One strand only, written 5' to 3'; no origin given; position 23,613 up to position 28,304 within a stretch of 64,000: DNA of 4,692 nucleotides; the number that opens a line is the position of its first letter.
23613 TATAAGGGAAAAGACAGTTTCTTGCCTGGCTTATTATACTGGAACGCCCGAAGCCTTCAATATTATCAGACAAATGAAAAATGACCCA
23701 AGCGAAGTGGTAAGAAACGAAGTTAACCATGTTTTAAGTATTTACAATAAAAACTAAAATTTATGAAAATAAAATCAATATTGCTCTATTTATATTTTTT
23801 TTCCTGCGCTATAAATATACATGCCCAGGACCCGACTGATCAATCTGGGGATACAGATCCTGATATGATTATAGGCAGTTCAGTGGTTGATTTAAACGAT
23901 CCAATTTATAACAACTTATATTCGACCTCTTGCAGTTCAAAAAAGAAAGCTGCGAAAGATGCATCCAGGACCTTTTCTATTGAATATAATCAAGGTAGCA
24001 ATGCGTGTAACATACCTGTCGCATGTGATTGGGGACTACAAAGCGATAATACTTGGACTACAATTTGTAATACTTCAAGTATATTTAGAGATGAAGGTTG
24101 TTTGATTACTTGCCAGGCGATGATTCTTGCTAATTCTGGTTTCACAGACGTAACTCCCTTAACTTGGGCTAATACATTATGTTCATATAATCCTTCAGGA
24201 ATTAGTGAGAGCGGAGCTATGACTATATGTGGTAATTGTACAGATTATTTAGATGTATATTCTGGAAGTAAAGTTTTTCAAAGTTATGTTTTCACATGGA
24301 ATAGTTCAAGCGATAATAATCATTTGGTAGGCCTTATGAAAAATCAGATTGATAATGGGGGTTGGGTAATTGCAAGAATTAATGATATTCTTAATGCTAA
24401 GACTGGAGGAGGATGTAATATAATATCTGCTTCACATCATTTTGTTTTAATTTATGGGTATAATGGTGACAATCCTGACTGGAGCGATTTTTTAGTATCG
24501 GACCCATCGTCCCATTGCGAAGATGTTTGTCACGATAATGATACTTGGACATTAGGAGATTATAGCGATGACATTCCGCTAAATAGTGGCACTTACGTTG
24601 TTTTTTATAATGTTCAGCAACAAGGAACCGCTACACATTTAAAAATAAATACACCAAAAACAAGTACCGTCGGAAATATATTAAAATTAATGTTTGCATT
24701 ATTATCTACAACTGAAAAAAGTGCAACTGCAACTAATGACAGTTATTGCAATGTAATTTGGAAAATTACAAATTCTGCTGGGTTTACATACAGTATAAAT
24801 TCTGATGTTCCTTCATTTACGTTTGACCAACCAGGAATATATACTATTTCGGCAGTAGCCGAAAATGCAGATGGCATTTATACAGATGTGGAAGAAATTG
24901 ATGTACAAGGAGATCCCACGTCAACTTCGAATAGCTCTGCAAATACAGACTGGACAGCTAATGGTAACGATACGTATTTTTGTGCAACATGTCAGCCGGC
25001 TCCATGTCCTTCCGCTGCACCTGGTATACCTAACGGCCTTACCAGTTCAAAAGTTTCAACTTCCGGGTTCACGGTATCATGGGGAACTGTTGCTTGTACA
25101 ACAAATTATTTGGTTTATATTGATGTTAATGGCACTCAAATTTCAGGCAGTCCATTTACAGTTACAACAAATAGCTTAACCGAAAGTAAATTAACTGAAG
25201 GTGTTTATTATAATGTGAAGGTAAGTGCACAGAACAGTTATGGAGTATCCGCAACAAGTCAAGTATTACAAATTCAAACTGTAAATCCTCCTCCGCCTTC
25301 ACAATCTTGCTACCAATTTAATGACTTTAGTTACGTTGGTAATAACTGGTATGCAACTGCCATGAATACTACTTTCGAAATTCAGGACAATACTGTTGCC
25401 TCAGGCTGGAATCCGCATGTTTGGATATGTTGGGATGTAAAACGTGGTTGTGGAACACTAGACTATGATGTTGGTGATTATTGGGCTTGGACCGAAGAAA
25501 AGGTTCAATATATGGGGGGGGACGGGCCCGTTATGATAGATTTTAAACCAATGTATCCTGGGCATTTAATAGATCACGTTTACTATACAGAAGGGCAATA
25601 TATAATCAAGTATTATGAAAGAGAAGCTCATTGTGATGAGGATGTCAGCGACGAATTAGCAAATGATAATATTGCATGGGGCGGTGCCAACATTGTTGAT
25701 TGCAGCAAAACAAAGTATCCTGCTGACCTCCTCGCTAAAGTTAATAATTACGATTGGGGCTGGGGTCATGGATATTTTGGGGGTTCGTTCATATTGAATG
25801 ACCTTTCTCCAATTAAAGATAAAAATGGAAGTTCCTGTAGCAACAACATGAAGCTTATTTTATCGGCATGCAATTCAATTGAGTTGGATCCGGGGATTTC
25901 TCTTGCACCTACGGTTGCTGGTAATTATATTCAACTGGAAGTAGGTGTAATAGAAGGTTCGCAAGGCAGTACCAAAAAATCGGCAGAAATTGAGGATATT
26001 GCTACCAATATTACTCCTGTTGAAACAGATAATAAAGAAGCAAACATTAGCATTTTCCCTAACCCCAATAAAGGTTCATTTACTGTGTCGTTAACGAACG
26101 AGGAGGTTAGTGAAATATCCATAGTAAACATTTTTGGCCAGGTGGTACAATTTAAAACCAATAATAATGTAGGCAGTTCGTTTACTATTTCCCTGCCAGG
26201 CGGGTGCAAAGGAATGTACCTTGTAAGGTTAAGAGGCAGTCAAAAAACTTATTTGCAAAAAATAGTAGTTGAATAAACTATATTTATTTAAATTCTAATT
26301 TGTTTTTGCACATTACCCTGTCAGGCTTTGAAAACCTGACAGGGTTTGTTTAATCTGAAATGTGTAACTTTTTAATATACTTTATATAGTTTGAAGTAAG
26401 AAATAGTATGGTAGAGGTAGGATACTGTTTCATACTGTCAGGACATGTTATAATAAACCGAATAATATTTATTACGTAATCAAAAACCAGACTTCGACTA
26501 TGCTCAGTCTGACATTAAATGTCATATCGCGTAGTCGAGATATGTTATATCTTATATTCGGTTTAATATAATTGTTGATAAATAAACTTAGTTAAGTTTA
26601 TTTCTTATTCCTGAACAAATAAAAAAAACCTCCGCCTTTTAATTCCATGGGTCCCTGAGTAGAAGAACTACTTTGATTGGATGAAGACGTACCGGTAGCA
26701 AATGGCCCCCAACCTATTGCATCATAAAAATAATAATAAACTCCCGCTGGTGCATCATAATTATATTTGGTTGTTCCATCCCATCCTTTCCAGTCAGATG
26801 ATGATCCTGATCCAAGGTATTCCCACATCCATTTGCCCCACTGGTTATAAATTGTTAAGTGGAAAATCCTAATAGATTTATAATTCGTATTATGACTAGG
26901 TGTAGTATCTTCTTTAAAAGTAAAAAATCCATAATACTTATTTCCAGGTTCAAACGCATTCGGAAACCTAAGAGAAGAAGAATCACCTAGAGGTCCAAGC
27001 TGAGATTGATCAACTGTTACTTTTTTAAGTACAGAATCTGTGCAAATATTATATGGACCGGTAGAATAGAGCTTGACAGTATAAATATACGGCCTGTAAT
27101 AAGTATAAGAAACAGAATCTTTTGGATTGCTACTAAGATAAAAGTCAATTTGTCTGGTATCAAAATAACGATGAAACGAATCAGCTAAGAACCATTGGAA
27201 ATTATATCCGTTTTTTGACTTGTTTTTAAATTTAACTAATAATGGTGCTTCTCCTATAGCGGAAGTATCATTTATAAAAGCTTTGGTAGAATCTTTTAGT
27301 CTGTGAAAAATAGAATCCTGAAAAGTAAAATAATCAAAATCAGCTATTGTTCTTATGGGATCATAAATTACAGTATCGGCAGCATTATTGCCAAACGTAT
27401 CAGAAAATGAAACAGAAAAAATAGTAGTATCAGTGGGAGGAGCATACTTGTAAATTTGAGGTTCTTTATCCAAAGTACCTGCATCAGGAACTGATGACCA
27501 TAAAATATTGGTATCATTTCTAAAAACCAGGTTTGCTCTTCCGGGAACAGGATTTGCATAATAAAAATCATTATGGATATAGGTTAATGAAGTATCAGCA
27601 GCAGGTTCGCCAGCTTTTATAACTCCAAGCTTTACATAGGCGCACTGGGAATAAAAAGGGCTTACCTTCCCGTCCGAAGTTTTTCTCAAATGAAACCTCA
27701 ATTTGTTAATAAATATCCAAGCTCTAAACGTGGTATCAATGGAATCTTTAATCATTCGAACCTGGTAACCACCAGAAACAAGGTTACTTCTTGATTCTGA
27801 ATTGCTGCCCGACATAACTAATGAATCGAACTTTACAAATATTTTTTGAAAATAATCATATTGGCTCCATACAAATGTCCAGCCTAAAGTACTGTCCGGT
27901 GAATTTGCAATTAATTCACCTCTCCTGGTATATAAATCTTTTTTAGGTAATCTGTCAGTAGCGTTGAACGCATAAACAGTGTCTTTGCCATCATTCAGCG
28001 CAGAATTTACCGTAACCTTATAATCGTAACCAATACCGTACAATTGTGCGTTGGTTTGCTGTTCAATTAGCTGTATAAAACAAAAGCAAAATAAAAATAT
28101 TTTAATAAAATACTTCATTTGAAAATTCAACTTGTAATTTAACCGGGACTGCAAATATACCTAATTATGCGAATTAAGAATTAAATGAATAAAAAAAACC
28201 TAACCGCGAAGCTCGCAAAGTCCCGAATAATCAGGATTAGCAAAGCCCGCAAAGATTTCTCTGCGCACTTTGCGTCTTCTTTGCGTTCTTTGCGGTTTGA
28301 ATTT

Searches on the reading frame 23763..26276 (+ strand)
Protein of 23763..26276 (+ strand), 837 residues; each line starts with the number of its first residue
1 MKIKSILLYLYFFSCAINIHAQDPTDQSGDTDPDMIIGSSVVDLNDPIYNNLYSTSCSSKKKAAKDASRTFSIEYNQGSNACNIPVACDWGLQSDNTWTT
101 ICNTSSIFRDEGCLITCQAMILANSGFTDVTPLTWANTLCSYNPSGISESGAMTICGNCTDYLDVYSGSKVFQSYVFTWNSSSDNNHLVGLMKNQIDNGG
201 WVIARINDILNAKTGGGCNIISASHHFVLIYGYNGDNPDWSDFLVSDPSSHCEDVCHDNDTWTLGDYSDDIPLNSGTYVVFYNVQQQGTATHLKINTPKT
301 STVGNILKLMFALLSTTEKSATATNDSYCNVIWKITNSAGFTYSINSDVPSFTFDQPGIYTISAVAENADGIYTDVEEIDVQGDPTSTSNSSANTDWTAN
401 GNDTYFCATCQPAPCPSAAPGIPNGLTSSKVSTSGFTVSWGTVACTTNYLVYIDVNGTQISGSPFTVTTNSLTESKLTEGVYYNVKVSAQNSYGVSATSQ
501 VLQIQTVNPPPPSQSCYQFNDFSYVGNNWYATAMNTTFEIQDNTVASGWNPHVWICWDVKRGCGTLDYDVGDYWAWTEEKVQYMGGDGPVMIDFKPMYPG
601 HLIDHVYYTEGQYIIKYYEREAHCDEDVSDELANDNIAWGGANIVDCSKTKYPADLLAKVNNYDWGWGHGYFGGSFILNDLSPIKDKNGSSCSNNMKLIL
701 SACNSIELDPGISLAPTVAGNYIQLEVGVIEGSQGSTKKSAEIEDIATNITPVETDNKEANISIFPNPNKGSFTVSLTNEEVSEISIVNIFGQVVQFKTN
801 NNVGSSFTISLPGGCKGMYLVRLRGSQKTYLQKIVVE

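Call 73: search_protein_families(library=pfam, proteins=[window:23763-26276:+], max_evalue=0.001)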
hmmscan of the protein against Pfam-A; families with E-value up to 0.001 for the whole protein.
window:23763-26276:+ (837 aa): 2 families
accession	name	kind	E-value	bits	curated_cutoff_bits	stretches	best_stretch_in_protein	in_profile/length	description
PF18962.6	Por_Secre_tail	-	8.7e-14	52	27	1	764-836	1-75/75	Secretion system C-terminal sorting domain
PF00041.27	fn3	-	1.2e-06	29.1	25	1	423-504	3-83/84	Fibronectin type III domain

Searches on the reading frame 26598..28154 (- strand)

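Call 73: search_protein_families(library=pfam, proteins=[window:26598-28154:-], max_evalue=0.001)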
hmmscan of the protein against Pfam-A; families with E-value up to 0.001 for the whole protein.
window:26598-28154:- (518 aa): 1 family
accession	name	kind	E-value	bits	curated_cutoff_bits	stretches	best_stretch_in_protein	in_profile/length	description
PF13585.12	CHU_C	-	0.00014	22.3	27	1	426-478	24-71/86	CHU_C Type IX secretion signal domain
